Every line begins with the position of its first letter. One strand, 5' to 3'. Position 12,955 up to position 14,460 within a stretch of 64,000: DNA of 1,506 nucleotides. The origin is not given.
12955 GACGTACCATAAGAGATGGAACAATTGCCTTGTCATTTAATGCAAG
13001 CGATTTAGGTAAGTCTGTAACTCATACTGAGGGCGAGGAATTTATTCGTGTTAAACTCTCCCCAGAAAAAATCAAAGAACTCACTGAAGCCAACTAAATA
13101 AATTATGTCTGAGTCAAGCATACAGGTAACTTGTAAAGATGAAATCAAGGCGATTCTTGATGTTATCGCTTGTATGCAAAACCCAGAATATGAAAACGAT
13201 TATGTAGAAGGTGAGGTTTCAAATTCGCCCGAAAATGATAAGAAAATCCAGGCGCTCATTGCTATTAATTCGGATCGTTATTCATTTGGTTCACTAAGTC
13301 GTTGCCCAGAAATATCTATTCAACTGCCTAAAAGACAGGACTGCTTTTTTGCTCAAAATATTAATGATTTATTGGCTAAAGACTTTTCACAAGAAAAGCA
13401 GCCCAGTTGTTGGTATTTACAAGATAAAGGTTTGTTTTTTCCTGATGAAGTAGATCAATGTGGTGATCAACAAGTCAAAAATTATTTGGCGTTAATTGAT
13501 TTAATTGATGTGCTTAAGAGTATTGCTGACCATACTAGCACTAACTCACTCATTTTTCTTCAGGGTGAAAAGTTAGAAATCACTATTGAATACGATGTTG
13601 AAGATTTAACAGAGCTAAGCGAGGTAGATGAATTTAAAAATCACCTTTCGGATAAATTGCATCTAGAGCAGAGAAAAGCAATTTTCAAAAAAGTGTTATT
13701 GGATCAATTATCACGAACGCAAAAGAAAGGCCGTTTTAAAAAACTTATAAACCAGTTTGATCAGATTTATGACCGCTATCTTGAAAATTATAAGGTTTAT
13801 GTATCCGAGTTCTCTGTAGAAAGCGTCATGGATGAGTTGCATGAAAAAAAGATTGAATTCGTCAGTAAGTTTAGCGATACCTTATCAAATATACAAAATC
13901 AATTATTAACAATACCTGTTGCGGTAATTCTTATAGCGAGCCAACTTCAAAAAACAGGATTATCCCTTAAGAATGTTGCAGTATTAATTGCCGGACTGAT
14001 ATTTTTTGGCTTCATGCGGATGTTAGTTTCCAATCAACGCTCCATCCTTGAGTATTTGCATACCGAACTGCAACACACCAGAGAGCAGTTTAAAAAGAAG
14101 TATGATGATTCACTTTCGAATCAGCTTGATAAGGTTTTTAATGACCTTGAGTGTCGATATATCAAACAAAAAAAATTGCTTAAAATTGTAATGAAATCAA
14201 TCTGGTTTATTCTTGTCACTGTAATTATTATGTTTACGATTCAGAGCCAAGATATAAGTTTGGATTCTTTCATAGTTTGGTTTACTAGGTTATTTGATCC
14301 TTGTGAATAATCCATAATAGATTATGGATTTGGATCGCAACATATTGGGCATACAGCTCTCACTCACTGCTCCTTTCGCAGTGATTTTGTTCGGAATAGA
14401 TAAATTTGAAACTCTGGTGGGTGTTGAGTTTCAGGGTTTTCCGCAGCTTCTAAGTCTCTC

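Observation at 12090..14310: Two-gene cargo operon: YejK/NA37-like nucleoid-associated protein plus a 3-TM protein, a candidate undescribed defence module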

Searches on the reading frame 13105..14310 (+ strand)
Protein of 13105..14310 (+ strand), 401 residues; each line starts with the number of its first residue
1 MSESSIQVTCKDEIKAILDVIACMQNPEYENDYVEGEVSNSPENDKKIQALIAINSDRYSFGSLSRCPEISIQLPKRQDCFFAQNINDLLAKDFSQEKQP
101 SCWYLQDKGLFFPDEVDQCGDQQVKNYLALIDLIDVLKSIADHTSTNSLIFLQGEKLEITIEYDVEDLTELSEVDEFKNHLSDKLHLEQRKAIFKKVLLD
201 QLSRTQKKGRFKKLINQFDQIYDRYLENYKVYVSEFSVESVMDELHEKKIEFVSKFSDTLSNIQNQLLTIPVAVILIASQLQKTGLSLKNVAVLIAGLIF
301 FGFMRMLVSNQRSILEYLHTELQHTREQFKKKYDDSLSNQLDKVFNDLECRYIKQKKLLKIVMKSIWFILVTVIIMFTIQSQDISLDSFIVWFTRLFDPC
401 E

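Call 3: search_protein_families(library=pfam, proteins=[window:13105-14310:+], max_evalue=0.1)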
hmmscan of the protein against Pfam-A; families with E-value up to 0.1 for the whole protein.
window:13105-14310:+ (401 aa): 3 families
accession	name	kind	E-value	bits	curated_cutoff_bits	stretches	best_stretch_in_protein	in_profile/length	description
PF10977.13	DUF2797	-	0.034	14.4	25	1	176-275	121-217/227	Protein of unknown function (DUF2797)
PF13184.12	KH_5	-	0.046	14.3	27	0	238-273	30-65/69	NusA-like KH domain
PF13272.11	Holin_2-3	-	0.065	13.9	27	0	272-351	12-90/106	Putative 2/3 transmembrane domain holin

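Call 4: search_protein_families(library=padloc, proteins=[window:13105-14310:+], max_evalue=0.1)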
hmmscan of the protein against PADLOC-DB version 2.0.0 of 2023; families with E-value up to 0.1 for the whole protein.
window:13105-14310:+ (401 aa): 2 families
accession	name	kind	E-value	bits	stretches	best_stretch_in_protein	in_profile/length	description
PDLC02971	SP_VI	-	0.005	15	1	322-372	12-63/72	-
PDLC03841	LeoBC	-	0.015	12.5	1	172-351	360-535/601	-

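Call 5: search_protein_families(library=ncbifam, proteins=[window:13105-14310:+], max_evalue=0.1)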
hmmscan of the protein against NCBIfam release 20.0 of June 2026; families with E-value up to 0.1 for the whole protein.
window:13105-14310:+ (401 aa): 1 family
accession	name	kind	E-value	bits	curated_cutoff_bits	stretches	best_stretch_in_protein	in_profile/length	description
NF053869.1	DS1_2_antiphage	equivalog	9.7e-34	117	315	1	78-375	29-336/337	anti-phage protein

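Call 17: find_homologous_proteins(query=window:13105-14310:+, max_evalue=0.001)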
Query window:13105-14310:+ (401 aa): 2 proteins with E <= 0.001 among 3311 candidates.
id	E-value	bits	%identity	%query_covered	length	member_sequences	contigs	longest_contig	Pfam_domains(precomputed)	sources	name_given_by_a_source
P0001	3.8e-258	874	100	100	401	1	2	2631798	-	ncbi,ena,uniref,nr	ncbi:hypothetical protein [Hydrogenovibrio thermophilus]|uniref:Uncharacterized protein n=1 Tax=Hydr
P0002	8.8e-127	441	51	99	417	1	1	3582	-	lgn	-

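Call 30: search_protein_representatives(alignment_id=A1)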
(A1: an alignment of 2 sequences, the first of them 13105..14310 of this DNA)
Query: 2 sequences, 418 profile positions. Proteins with E-value up to 0.001 (for the whole library): 1011; up to 1e-10: 618; up to 1e-30: 152. The best 150 are listed.
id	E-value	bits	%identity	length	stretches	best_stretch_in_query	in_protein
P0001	1.7e-236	801.3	-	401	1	1-412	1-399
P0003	1.1e-77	278.2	-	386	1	14-391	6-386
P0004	6.8e-64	232.8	-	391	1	67-379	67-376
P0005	2.0e-62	227.9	-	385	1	70-378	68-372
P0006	7.9e-62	226.0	-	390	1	25-373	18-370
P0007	4.5e-61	223.5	-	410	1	21-374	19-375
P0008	4.1e-59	217.0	-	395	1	69-388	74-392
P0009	2.2e-58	214.6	-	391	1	17-370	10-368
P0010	1.5e-56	208.6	-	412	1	16-392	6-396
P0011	1.5e-55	205.3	-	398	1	59-386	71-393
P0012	3.1e-55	204.3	-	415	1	70-374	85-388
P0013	3.9e-55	203.9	-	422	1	71-398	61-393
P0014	4.4e-55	203.8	-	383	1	73-382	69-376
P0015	2.2e-54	201.4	-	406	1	69-383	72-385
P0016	7.9e-54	199.6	-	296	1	121-369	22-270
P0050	3.3e-43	164.7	-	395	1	82-400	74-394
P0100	2.9e-36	141.7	-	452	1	127-377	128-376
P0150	5.8e-31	124.3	-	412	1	45-395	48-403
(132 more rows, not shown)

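Call 36: find_related_loci(query=A3, collection=genome_contigs, flank=8000)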
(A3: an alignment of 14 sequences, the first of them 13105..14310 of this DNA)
Query A3 (401 aa) in genome_contigs; peptide patterns used: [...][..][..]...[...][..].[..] (x = any residue, [..] = any of these).
64 stretches matched a pattern; 42 encode a relative of the query (tblastn E <= 1e-3); 42 distinct loci.
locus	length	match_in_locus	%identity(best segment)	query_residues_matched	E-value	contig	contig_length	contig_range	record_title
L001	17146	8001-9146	35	4-379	3e-66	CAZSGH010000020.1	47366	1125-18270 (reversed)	MAG TPA_asm: uncultured Francisella sp. isolate ERP113451_co2_71 genome assembly, contig: NODE_339_length_47366_cov_29.4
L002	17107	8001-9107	32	2-369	1e-58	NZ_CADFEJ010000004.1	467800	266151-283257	Burkholderia territorii strain LMG 28158, whole genome shotgun sequence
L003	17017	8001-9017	31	70-399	1e-48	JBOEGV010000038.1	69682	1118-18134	MAG: Neptuniibacter sp. isolate PBSAgam5 PBSA13b_contig_1664, whole genome shotgun sequence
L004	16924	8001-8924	31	72-377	4e-46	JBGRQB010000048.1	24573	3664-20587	MAG: Rhodothermaceae bacterium isolate MAG8-C28 MAG_Ocu_8_all_I20_58, whole genome shotgun sequence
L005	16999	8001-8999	31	64-387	1e-44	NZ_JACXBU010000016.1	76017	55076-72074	Pseudomonas sp. JM0905a NODE_16_length_76017_cov_15.106404, whole genome shotgun sequence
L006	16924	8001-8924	33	72-377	5e-43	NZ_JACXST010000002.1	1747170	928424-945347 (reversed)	Methylomonas fluvii strain EbB scaffold2, whole genome shotgun sequence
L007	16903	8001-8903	34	66-362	7e-43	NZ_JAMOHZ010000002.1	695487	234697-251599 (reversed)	Stutzerimonas stutzeri strain 28a22 40Pst28a22gv13C002, whole genome shotgun sequence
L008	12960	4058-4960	34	66-362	7e-43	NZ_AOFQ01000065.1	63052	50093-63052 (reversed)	Stutzerimonas chloritidismutans AW-1 Scaffold_69_Contig_1, whole genome shotgun sequence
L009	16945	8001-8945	33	69-378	7e-43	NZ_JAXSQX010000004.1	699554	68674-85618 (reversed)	Massilia phyllosphaerae strain SGZ-792 Scaffold4, whole genome shotgun sequence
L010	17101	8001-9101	29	23-383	1e-41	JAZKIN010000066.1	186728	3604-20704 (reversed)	MAG: Pseudomonadota bacterium isolate ADI_DC_SW_02_SPN_11032020-bin038_1 DCSW02SPN_B038_1_000000000066, whole genome sho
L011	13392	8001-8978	31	62-384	2e-41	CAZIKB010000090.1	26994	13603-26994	MAG TPA_asm: uncultured Cytophagia bacterium isolate binchicken_co121_9 genome assembly, contig: NODE_906_length_26994_c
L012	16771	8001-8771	32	127-377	2e-40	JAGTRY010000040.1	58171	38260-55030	MAG: Proteobacteria bacterium isolate CTSoil_126 scaffold_662, whole genome shotgun sequence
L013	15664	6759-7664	33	100-394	4e-40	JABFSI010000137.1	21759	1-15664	MAG: Sideroxydans sp. isolate WB-IL-08 seq_1101, whole genome shotgun sequence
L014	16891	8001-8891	31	69-362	1e-38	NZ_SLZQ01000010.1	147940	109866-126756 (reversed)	Paucimonas lemoignei strain DSM 7445 Ga0244659_110, whole genome shotgun sequence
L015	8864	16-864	33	110-387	2e-38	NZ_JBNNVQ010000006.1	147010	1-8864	Pseudomonas sp. NPDC089569 NPDC089569_189_F6.ctg-0006, whole genome shotgun sequence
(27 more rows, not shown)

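Call 49: predict_structure(alignment_id=A2)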
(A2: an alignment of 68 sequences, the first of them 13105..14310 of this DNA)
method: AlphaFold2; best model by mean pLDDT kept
length: 401 residues; sequences in the alignment: 68
mean_pLDDT: 93.0   pTM: 0.78
mean pLDDT of the five models: 93.0, 92.1, 91.2, 90.9, 90.7
residues with pLDDT >= 90: 330; 70-90: 60; 50-70: 9; < 50: 2
segments of 3 or more residues with pLDDT < 50: none
pLDDT, mean of each block of 10 residues (from residue 1): 73 96 96 95 95 90 80 97 97 97 96 90 97 98 97 98 98 97 96 98 98 98 97 90 95 96 89 90 92 94 94 97 96 90 97 96 93 91 80 70 42
secondary structure, 60 per line:
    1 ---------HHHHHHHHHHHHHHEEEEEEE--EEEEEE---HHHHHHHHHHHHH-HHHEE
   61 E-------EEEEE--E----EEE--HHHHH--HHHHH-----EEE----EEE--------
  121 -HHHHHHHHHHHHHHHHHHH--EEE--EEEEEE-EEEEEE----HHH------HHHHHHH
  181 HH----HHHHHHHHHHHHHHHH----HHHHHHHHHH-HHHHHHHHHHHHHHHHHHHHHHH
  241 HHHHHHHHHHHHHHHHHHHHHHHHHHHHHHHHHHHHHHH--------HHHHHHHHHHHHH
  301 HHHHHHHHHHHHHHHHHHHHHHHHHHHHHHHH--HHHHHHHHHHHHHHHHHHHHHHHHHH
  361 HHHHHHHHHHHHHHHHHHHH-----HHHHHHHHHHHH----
elements in order: H10-23 E24-30 E33-38 H42-54 E59-61 E69-73 E81-83 H86-90 H93-97 E103-105 E110-112 H122-140 E143-145 E148-153 E155-160 H174-182 H187-202 H207-216 H218-279 H288-332 H335-380 H386-397

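Call 52: search_protein_families(library=padloc, alignment_id=A4, max_evalue=1e-8)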
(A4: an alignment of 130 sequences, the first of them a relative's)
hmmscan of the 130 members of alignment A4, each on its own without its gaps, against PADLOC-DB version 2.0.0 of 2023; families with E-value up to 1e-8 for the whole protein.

A. member 1, L001:6466-6978:+ (171 aa): 0 families

B. families by the number of members that match (of 130 scanned): 264 families (the first 25 are shown)
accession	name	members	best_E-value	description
PDLC03963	SoFic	2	3.7e-48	-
PDLC04134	mad2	2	1.8e-18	mads_2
PDLC04966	PDC-S24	2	1.4e-16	-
PDLC03650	REase_III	1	0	Type III restriction enzyme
PDLC03048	REase_I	1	0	Type I restriction enzyme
PDLC04986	PDC-S28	1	1.2e-286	-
PDLC03644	MTase_III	1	1.8e-184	Type III methyltransferase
PDLC03313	MTase_II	1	1.1e-173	Type II methyltransferase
PDLC04987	PDC-S28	1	2.2e-167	-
PDLC02357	AbiU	1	2.4e-147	AbiU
PDLC02360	PrrC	1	6.5e-140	PrrC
PDLC02312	AbiEii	1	7.9e-121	AbiEii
PDLC03636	MTase_III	1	6.3e-119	Type III methyltransferase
PDLC05008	PDC-S36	1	1.7e-105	-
PDLC02288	AbiEii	1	1.4e-102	AbiEii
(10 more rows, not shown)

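Call 53: search_protein_families(library=pfam, alignment_id=A4, max_evalue=0.00001)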
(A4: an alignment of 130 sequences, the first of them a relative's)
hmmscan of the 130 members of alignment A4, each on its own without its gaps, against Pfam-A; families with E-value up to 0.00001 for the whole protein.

A. member 1, L001:6466-6978:+ (171 aa): 0 families

B. families by the number of members that match (of 130 scanned): 121 families (the first 25 are shown)
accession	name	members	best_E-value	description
PF00589.27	Phage_integrase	6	2.4e-31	Phage integrase family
PF00270.35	DEAD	4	1e-15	DEAD/DEAH box helicase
PF04851.21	ResIII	3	1.2e-41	Type III restriction enzyme, res subunit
PF13245.12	AAA_19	3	1.6e-30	AAA domain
PF01464.25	SLT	3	1.5e-18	Transglycosylase SLT domain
PF13401.12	AAA_22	3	1.4e-06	AAA domain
PF04055.27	Radical_SAM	2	9.6e-40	Radical SAM superfamily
PF22022.2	Phage_int_M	2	1.2e-30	Phage integrase central domain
PF13356.12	Arm-DNA-bind_3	2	7.4e-27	Arm DNA-binding domain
PF02661.23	Fic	2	1.3e-16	Fic/DOC family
PF01381.28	HTH_3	2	4e-15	Helix-turn-helix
PF13538.12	UvrD_C_2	2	4e-12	UvrD-like helicase C-terminal domain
PF12844.13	HTH_19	2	1.6e-06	Helix-turn-helix domain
PF01264.26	Chorismate_synt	1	6.5e-136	Chorismate synthase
PF11199.13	DUF2891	1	3.2e-126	Protein of unknown function (DUF2891)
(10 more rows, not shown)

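Call 54: fold_search(model_id=the predicted structure, library=pdb)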
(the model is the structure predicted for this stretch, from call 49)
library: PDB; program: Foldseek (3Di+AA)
matches with E <= 10: 339; with E <= 0.001: 0
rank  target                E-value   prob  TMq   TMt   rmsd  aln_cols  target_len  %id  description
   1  6mrs                  9.4e-02  0.99  0.13  0.52   4.1        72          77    6  De novo designed protein Peak6 (released 2019-06-12)
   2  9dd0_C                3.6e-01  0.91  0.13  0.20   5.9        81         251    5  Designed allosteric facilitated dissociation switch AS1 in complex state TH with methylated lysines, crystal #2 (released 2025-08-20)
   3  6qj6_E                4.9e-01  0.44  0.11  0.16   5.1        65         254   22  The structure of Trehalose-6-phosphatase from Burkholderia pseudomallei (released 2020-01-15)
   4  9dd4_A                5.5e-01  0.84  0.13  0.36   4.7        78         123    5  Crystal Structure of Designed facilitated dissociation target LHD101An1: LHD101A with an N-terminal extension (released 2025-08-20)
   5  6qj6_A                5.5e-01  0.41  0.11  0.16   5.1        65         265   22  The structure of Trehalose-6-phosphatase from Burkholderia pseudomallei (released 2020-01-15)
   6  9dcz_D                6.1e-01  0.85  0.13  0.35   4.1        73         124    5  Designed allosteric facilitated dissociation switch AS1 in complex state TH with methylated lysines, crystal #1 (released 2025-08-20)
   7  8ek4_A                7.5e-01  0.91  0.26  0.63   3.9       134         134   19  De novo designed ice-binding proteins from twist-constrained helices (released 2023-07-12)
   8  4tql_A                7.5e-01  0.33  0.20  0.32  17.9       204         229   16  Computationally designed three helix bundle (released 2014-10-15)
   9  3uum_A                8.0e-01  0.35  0.15  0.36   9.1       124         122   10  Crystal Structure of N-terminal first spectrin repeat of utrophin (released 2012-09-19)
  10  9dd0_D                8.9e-01  0.80  0.13  0.37   3.9        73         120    5  Designed allosteric facilitated dissociation switch AS1 in complex state TH with methylated lysines, crystal #2 (released 2025-08-20)
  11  9hn3_A                9.3e-01  0.41  0.11  0.17   6.7        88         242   14  Mouse phosphomannomutase 2 in apo state from crystals with PEG 3350 (released 2025-12-24)
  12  9dcz_B                9.9e-01  0.69  0.13  0.35   5.2        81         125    6  Designed allosteric facilitated dissociation switch AS1 in complex state TH with methylated lysines, crystal #1 (released 2025-08-20)
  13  8otz_C4               1.0e+00  0.18  0.21  0.23  16.5       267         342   10  48-nm repeat of the native axonemal doublet microtubule from bovine sperm (released 2023-11-22)
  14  9dd1_C                1.1e+00  0.66  0.13  0.37   4.1        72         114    6  Designed allosteric facilitated dissociation switch AS1 in complex state THE with methylated lysines (released 2025-08-20)
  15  5c1f_A                1.1e+00  0.13  0.19  0.24  44.9       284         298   10  Structure of the Imp2 F-BAR domain (released 2016-01-27)
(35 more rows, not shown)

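Call 57: search_solved_structures(query=A2, max_evalue=1)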
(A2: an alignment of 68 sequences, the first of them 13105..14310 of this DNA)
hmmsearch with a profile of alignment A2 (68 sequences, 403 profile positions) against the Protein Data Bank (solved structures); distinct sequences matched with E-value up to 1: 1.
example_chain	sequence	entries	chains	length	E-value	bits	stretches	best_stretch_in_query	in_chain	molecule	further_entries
3l7t_A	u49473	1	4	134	0.34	13.3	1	226-264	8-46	Putative uncharacterized protein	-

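Call 62: search_protein_families(library=ncbifam, proteins=[P0003, P0010, P0050, P0100, P0150], max_evalue=0.001)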
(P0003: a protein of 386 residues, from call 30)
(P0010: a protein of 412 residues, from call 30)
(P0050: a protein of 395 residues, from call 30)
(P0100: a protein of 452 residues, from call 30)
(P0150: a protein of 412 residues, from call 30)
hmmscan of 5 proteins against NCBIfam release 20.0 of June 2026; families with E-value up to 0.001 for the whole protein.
P0003 (386 aa): 1 family
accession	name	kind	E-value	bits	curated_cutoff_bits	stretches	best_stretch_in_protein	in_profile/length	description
NF053869.1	DS1_2_antiphage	equivalog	3.1e-31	108.8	315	1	74-375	29-336/337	anti-phage protein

P0010 (412 aa): 1 family
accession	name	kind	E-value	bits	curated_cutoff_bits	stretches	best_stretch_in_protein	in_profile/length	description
NF053869.1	DS1_2_antiphage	equivalog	7e-34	117.5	315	1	88-373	33-325/337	anti-phage protein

P0050 (395 aa): 1 family
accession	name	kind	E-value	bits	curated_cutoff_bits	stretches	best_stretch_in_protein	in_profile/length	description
NF053869.1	DS1_2_antiphage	equivalog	2.2e-25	89.5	315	1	66-330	24-292/337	anti-phage protein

P0100 (452 aa): 1 family
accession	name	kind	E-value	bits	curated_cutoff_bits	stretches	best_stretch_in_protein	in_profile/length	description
NF053869.1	DS1_2_antiphage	equivalog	1.3e-22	80.5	315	1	181-379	137-336/337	anti-phage protein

P0150 (412 aa): 1 family
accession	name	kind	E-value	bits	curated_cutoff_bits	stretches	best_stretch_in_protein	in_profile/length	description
NF053869.1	DS1_2_antiphage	equivalog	1.1e-27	97.1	315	1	91-386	35-336/337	anti-phage protein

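Call 77: search_dna_similar(query=window:13105-14310:+, collection=plasmids, mode=protein, max_evalue=0.00001, max_rows=15)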
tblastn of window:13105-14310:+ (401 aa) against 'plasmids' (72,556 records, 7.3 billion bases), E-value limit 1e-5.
Records with a match: 9; places in all: 9; records where one place covers at least 80% of the query: 1.
Best place of each record, by identity: <60% 9.
By first word of the organism name: Escherichia 2; Methylobacter 1; Acinetobacter 1; Pseudoalteromonas 1; Sphingomonas 1; Methylobacterium 1; Klebsiella 1; Cupriavidus 1.
By predicted mobility (MOB-suite, as given by PLSDB): non-mobilizable 5; mobilizable 3; conjugative 1.
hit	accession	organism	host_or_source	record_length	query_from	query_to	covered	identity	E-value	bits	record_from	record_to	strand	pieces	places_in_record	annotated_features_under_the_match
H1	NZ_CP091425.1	Methylobacter sp. YRD-M1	isolate,wetland soil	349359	82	377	74%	30.5%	3e-38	154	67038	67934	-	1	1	hypothetical protein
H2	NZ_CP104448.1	Acinetobacter baumannii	Homo sapiens,sputum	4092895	84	396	78%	27.8%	1e-21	104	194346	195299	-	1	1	none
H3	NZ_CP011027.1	Pseudoalteromonas arctica A 37-1-2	seawater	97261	14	367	88%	23.5%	4e-13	79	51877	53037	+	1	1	hypothetical protein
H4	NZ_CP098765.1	Sphingomonas aerolata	cloud water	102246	70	371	75%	24.5%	7e-27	120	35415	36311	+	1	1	hypothetical protein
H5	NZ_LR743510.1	Methylobacterium bullatum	-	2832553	69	362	73%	23.8%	5e-25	114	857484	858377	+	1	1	none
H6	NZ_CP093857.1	Klebsiella pneumoniae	Homo sapiens,ear swab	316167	73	298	56%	27.6%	2e-10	71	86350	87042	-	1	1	hypothetical protein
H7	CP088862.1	Escherichia coli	Homo sapiens,blood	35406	135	298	41%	29.6%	8e-9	66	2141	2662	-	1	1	hypothetical protein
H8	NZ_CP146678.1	Escherichia coli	Homo sapiens,cell culture,Colon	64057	135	298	41%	29.6%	1e-8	64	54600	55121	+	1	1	hypothetical protein (x2)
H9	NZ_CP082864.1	Cupriavidus pauculus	-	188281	192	353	40%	28.4%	3e-13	79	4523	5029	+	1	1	hypothetical protein | nitrilase-related carbon-nitrogen hydrolase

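Call 78: search_dna_similar(query=window:13105-14310:+, collection=phages, mode=protein, max_evalue=0.00001, max_rows=10)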
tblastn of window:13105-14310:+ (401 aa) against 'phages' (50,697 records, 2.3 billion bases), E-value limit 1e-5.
Records with a match: 6; places in all: 6; records where one place covers at least 80% of the query: 0.
Best place of each record, by identity: <60% 6.
By first word of the organism name: Acinetobacter 2; Bacteriophage 2; Sinorhizobium 1; Klebsiella 1.
By host as written in the record: - 4; Sinorhizobium sp. LM21 1; Klebsiella pneumoniae 1.
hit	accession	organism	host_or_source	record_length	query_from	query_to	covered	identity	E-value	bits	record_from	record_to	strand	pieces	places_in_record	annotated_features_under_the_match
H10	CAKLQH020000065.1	Acinetobacter phage MD-2021a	not known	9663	84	396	78%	27.8%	4e-22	104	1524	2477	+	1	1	Uncharacterised protein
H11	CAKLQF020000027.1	Acinetobacter phage MD-2021a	not known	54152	84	396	78%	27.8%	4e-22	104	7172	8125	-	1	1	Uncharacterised protein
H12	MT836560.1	Bacteriophage sp.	human fecal samples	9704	98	398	75%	27.6%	2e-22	105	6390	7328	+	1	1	record has no annotation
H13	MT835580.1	Bacteriophage sp.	human fecal samples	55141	72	362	73%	28.3%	3e-29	125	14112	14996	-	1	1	record has no annotation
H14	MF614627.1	Sinorhizobium phage phi2LM21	Sinorhizobium sp. LM21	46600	63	381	80%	23.7%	1e-18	94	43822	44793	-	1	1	hypothetical protein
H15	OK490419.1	Klebsiella phage Kp4865-4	Klebsiella pneumoniae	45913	125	371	62%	29.2%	2e-18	93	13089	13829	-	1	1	record has no annotation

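Call 79: get_annotated_region(hit=H14, flank=3000)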
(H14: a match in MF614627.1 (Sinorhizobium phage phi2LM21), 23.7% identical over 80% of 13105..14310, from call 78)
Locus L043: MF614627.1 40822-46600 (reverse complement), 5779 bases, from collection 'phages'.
description: Sinorhizobium phage phi2LM21, complete genome.
organism: Sinorhizobium phage phi2LM21 (NCBI taxid 2029632)
taxonomy: Viruses; Duplodnaviria; Heunggongvirae; Uroviricota; Caudoviricetes
host: Sinorhizobium sp. LM21; source: -; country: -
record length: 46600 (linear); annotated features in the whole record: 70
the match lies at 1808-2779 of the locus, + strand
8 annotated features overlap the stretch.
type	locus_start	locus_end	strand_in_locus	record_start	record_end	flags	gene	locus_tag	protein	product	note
CDS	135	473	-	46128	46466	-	-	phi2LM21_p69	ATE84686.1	hypothetical protein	-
CDS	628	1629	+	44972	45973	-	-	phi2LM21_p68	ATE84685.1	nucleoid-associated protein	-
CDS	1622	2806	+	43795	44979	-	-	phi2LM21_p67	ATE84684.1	hypothetical protein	-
CDS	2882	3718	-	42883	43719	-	-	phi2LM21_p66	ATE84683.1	adenine specific DNA methyltransferase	-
CDS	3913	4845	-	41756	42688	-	-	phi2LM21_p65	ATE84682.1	ATP-dependent DNA ligase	NHEJ DBS DNA repair ligase clustered with Ku protein, LigD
CDS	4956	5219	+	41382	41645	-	-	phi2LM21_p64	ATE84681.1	hypothetical protein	-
CDS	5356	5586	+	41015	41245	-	-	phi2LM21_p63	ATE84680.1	hypothetical protein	-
CDS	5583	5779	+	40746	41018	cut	-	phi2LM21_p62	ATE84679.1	hypothetical protein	-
